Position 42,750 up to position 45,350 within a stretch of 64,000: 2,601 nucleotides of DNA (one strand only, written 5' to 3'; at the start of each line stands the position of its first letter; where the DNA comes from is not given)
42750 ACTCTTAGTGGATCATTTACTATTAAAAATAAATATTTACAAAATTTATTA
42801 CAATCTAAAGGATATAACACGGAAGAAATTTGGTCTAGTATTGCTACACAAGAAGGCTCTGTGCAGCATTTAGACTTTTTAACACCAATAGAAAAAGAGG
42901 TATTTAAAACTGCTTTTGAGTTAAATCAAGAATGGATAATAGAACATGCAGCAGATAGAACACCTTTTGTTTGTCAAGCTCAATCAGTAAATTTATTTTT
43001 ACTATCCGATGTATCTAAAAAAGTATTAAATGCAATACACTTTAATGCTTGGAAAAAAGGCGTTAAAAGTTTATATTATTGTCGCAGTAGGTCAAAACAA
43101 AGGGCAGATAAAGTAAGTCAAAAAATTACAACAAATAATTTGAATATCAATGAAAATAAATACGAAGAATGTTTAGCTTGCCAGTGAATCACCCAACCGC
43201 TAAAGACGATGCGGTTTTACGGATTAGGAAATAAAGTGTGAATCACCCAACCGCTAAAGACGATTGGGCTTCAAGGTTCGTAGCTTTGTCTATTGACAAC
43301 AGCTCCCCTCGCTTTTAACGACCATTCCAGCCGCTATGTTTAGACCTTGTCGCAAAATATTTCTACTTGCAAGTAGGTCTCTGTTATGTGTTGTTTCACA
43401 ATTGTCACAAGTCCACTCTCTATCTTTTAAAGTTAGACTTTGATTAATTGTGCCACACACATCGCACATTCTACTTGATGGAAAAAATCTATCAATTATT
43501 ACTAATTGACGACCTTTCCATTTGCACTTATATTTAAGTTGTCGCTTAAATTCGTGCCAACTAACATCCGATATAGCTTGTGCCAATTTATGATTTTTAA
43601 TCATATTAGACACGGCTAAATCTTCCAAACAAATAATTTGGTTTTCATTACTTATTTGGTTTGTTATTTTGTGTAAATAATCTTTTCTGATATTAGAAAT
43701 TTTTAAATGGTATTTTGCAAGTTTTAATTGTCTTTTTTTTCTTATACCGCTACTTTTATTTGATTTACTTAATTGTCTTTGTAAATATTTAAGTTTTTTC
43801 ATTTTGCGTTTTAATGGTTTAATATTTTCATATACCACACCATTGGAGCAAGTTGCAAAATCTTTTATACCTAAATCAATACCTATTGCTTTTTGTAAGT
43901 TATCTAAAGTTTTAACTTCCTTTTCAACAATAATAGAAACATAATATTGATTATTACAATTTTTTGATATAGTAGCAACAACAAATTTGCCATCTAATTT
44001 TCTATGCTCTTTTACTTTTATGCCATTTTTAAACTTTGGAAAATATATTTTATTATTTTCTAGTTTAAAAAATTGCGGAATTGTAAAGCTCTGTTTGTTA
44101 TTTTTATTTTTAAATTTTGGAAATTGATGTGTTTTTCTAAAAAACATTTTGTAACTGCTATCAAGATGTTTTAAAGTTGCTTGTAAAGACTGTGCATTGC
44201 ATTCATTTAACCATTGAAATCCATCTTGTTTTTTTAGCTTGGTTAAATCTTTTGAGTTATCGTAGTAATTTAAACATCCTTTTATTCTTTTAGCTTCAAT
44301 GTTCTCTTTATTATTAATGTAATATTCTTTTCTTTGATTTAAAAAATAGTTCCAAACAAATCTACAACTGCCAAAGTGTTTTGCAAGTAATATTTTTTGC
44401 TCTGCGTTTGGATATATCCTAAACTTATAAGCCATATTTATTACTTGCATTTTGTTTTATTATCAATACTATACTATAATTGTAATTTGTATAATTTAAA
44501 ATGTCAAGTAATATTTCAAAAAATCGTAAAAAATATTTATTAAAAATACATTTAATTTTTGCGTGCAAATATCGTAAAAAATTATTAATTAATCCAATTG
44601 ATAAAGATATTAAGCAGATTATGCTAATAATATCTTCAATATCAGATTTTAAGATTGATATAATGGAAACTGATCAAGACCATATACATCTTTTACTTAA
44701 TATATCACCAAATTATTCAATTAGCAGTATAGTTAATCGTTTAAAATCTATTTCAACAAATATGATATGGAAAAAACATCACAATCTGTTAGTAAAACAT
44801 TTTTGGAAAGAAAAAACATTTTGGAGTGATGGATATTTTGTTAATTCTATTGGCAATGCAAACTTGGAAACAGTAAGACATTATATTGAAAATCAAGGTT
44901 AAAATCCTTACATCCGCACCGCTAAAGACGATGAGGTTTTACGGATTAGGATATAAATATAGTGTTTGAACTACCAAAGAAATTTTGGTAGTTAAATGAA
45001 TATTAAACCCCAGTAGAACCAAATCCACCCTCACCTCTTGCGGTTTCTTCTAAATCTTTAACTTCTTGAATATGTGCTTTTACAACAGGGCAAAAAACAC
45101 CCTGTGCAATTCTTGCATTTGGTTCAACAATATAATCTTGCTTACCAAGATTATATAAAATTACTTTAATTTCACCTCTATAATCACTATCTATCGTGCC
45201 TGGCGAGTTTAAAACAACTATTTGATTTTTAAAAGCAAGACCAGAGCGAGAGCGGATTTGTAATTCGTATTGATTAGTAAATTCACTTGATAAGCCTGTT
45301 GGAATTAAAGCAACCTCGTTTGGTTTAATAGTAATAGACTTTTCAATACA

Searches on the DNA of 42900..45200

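Call 11: search_rna_families(source=window, start=42900, end=45200, threshold=evalue, max_evalue=1, show_alignments=2)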
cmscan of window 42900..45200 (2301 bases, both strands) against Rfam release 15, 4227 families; matches with E-value up to 1: 0.
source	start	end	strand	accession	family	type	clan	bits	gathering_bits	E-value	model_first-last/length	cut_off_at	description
